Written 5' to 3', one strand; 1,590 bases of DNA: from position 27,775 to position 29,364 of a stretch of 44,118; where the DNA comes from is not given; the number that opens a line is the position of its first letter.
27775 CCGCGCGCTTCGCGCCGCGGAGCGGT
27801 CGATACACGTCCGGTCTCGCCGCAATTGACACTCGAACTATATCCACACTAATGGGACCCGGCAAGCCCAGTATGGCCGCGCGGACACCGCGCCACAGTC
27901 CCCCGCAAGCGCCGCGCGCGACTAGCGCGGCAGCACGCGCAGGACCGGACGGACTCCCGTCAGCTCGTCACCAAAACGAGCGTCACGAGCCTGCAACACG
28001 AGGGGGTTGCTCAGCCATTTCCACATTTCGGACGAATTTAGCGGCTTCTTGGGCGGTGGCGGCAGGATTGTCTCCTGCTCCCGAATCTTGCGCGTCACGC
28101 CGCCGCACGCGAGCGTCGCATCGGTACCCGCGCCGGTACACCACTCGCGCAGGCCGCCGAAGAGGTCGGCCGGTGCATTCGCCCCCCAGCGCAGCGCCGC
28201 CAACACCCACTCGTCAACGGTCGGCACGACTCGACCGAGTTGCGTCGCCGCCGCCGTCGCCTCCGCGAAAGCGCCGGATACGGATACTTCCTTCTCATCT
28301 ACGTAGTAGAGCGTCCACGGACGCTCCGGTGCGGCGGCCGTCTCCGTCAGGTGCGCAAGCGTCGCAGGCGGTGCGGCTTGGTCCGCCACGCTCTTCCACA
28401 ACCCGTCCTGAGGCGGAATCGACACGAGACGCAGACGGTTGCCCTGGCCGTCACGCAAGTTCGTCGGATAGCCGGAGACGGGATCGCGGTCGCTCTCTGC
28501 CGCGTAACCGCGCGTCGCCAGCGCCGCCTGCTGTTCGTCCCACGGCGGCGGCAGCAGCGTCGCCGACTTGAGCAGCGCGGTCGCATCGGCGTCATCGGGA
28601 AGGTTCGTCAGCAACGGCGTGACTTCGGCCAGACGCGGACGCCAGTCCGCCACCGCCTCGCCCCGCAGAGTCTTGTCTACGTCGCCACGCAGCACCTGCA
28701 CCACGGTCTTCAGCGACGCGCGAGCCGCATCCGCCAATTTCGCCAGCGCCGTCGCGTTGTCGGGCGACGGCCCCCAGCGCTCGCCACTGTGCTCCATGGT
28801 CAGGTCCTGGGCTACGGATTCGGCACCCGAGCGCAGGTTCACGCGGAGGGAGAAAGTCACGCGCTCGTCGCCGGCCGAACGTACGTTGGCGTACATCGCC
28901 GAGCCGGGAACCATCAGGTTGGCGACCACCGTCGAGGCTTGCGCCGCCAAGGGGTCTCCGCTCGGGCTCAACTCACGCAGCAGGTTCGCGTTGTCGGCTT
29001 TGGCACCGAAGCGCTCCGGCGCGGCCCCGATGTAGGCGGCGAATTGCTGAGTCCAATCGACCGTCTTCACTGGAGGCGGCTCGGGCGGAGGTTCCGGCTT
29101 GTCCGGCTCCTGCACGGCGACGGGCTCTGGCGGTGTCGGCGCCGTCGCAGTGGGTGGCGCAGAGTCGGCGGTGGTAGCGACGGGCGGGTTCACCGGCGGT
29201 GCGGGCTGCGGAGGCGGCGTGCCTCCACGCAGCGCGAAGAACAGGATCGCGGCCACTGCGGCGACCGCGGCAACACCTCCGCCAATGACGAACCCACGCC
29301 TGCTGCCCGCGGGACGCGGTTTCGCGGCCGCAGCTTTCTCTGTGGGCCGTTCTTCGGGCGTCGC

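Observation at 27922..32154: PpkA-like membrane pseudokinase fused to a TagR-like FGE-sulfatase domain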

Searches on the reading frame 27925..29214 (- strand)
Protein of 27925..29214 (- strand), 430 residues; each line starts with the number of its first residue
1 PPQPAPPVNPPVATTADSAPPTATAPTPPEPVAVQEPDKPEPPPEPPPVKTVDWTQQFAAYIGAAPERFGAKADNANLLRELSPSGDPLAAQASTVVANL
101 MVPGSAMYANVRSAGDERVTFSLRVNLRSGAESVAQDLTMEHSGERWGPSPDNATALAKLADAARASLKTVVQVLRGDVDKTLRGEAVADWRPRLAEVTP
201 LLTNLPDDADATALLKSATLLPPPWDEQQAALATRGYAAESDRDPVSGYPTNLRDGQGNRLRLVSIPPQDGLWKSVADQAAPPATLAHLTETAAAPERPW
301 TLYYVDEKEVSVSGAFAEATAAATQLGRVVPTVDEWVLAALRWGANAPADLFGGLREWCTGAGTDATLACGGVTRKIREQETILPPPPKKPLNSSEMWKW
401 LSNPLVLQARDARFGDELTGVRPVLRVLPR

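Call 15: search_solved_structures(query=A1, max_evalue=10, show_alignments=3)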
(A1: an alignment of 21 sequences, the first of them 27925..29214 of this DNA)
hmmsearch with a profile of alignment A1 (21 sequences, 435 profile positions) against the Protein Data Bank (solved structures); distinct sequences matched with E-value up to 10: 3.
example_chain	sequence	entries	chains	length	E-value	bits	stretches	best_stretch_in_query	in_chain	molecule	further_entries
3jb9_S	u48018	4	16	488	0.37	13.4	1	59-178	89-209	Pre-mRNA-processing factor 19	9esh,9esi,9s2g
8umd_D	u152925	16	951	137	1.1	11.8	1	150-212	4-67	Flagellar motor switch protein FliN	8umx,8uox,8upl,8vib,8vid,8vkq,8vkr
7muc_AF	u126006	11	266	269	5.9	9.4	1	4-114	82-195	DotF | IcmG (DotF)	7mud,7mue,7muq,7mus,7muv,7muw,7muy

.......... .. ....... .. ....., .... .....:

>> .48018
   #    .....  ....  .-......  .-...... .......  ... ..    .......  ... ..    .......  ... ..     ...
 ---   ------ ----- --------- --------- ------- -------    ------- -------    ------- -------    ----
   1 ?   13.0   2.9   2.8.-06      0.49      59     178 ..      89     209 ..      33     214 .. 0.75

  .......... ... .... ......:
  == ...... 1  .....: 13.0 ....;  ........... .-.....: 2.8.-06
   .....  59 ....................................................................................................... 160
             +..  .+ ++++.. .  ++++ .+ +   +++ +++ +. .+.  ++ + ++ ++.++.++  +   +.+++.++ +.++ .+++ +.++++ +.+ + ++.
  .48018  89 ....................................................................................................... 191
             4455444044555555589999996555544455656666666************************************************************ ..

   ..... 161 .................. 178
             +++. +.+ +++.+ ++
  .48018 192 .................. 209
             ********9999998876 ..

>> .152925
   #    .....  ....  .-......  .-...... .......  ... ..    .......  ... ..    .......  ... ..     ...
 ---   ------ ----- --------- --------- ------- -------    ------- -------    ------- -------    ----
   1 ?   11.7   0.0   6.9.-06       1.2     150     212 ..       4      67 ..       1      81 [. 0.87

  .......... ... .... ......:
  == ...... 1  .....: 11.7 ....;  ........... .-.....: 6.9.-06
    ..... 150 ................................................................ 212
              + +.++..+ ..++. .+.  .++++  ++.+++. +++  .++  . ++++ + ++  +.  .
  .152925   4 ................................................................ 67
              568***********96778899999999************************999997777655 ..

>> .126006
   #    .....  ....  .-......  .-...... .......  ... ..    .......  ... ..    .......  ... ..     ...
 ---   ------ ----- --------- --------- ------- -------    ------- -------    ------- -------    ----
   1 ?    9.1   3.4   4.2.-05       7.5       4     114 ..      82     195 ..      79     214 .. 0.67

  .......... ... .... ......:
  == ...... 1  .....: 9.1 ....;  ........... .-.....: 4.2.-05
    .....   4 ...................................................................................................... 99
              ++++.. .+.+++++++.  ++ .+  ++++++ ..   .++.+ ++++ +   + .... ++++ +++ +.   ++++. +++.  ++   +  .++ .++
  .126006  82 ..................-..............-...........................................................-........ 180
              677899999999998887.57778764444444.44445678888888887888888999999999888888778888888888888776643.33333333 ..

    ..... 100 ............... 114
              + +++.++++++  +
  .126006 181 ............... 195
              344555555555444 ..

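Call 16: search_protein_families(library=pfam, alignment_id=A1, max_evalue=10)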
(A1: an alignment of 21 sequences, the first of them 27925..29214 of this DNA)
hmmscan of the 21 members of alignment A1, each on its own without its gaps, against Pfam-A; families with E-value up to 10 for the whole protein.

A. member 1, window:27925-29214:- (430 aa): 1 family
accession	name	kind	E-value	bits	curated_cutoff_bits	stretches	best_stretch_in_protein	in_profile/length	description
PF18156.6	pPIWI_RE_Y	-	0.067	14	26.7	1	333-362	33-61/144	pPIWI_RE three-gene island domain Y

B. families by the number of members that match (of 21 scanned): 12 families
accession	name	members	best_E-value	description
PF03781.23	FGE-sulfatase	6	0.0027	Sulfatase-modifying factor enzyme 1-like domain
PF12307.13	DUF3631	1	0.00034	Protein of unknown function (DUF3631)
PF02413.22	Caudo_TAP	1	0.00059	Caudovirales tail fibre assembly protein, lambda gpK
PF13191.12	AAA_16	1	0.007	AAA ATPase domain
PF04675.19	DNA_ligase_A_N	1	0.063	DNA ligase N terminus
PF18156.6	pPIWI_RE_Y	1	0.067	pPIWI_RE three-gene island domain Y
PF24538.1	DUF7599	1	0.2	Domain of unknown function (DUF7599)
PF02401.23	LYTB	1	0.24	LytB protein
PF24881.1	DUF7739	1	0.91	Domain of unknown function (DUF7739)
PF05887.16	Trypan_PARP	1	1.4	Procyclic acidic repetitive protein (PARP)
PF22700.2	MVD-like_N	1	4.4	Diphosphomevalonate decarboxylase-like N-terminal domain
PF07219.19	HemY_N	1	5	HemY protein N-terminus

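Call 25: predict_structure(alignment_id=A1)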
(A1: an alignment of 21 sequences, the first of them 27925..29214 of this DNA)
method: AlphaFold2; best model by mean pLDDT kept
length: 430 residues; sequences in the alignment: 21
mean_pLDDT: 88.7   pTM: 0.79
mean pLDDT of the five models: 88.7, 88.3, 88.2, 87.2, 86.8
residues with pLDDT >= 90: 324; 70-90: 51; 50-70: 38; < 50: 17
segments of 3 or more residues with pLDDT < 50: 12-15, 35-37
pLDDT, mean of each block of 10 residues (from residue 1): 50 48 53 52 72 95 95 96 97 98 97 95 97 98 95 98 98 96 85 94 97 95 92 96 93 97 96 92 90 92 96 93 96 96 93 92 87 89 92 93 89 66 85
secondary structure, 60 per line:
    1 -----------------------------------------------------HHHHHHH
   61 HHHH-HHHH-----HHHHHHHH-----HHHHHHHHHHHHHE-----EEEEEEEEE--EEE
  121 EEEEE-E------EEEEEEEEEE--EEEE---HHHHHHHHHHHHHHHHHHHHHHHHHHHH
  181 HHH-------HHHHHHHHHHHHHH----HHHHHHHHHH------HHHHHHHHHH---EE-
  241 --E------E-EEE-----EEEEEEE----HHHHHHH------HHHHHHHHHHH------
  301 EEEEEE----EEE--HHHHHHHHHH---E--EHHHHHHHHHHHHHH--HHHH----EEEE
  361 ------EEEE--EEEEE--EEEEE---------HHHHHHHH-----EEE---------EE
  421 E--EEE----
elements in order: H54-64 H66-69 H75-82 H88-100 E107-115 E118-125 E134-143 E146-149 H153-183 H191-204 H209-218 H225-234 E252-254 E260-266 H271-277 H284-294 E301-306 E311-313 H316-325 H333-346 H349-352 E357-360 E367-370 E373-377 E380-384 H394-401 E407-409 E419-421 E424-426

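Call 30: fold_search(model_id=the predicted structure, library=pdb)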
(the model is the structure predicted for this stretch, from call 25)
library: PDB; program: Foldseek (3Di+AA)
matches with E <= 10: 690; with E <= 0.001: 0
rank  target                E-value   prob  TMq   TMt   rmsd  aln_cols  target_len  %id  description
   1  5tph_B                3.7e-02  0.97  0.17  0.46   6.7       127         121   11  Crystal structure of a de novo designed protein homodimer with curved beta-sheet (released 2017-01-25)
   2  8z9b_A                4.4e-02  0.97  0.17  0.48   5.9       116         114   16  Low molecular weight antigen MTB12 (released 2024-05-29)
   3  5ts4_B                5.5e-02  0.98  0.16  0.52   5.1       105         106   14  Crystal structure of a de novo designed protein with curved beta-sheet (released 2017-01-25)
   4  5tph_A                5.5e-02  0.96  0.17  0.47   7.0       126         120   10  Crystal structure of a de novo designed protein homodimer with curved beta-sheet (released 2017-01-25)
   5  4dki_A                5.5e-02  0.96  0.16  0.12   4.4       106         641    8  Structural Insights into the Anti- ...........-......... Staphylococcus aureus (MRSA) Activity of Ceftobiprole (released 2012-08-01)
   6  1mwt_A                8.0e-02  0.89  0.16  0.11   4.5       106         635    8  Structure of penicillin G acyl-Penicillin binding protein 2a from methicillin resistant Staphylococcus aureus strain 2 (released 2002-11-06)
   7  9i9t_A                8.5e-02  0.90  0.16  0.11   4.9       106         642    6  Room-temperature structure of PBP2a at EuXFEL (released 2026-02-18)
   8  4bl2_A                1.1e-01  0.89  0.16  0.11   4.5       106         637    6  Crystal structure of PBP2a clinical mutant E150K from MRSA (released 2014-05-21)
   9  9i9t_B                1.1e-01  0.85  0.16  0.11   4.9       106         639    5  Room-temperature structure of PBP2a at EuXFEL (released 2026-02-18)
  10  4bl3_A                1.1e-01  0.92  0.18  0.12   4.6       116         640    7  Crystal structure of PBP2a clinical mutant N146K from MRSA (released 2014-05-21)
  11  1mws_A                1.1e-01  0.89  0.17  0.12   4.7       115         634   10  Structure of nitrocefin acyl-Penicillin binding protein 2a from methicillin resistant Staphylococcus aureus strain 27r (released 2002-11-06)
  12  3zfz_A                1.3e-01  0.90  0.17  0.12   4.7       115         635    6  Crystal structure of ceftaroline acyl-PBP2a from MRSA with non- covalently bound ceftaroline and muramic acid at allos (released 2013-10-09)
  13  5m1a_A                1.3e-01  0.90  0.17  0.12   4.7       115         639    7  Crystal structure of PBP2a from MRSA in the presence of Ceftazidime ligand (released 2017-02-08)
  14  4cpk_A                1.3e-01  0.87  0.17  0.12   4.8       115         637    6  Crystal structure of PBP2a double clinical mutant N146K-E150K from MRSA (released 2014-09-10)
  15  5m19_A                1.3e-01  0.87  0.16  0.11   4.5       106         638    7  Crystal structure of PBP2a from MRSA in the presence of Oxacillin ligand (released 2017-02-08)
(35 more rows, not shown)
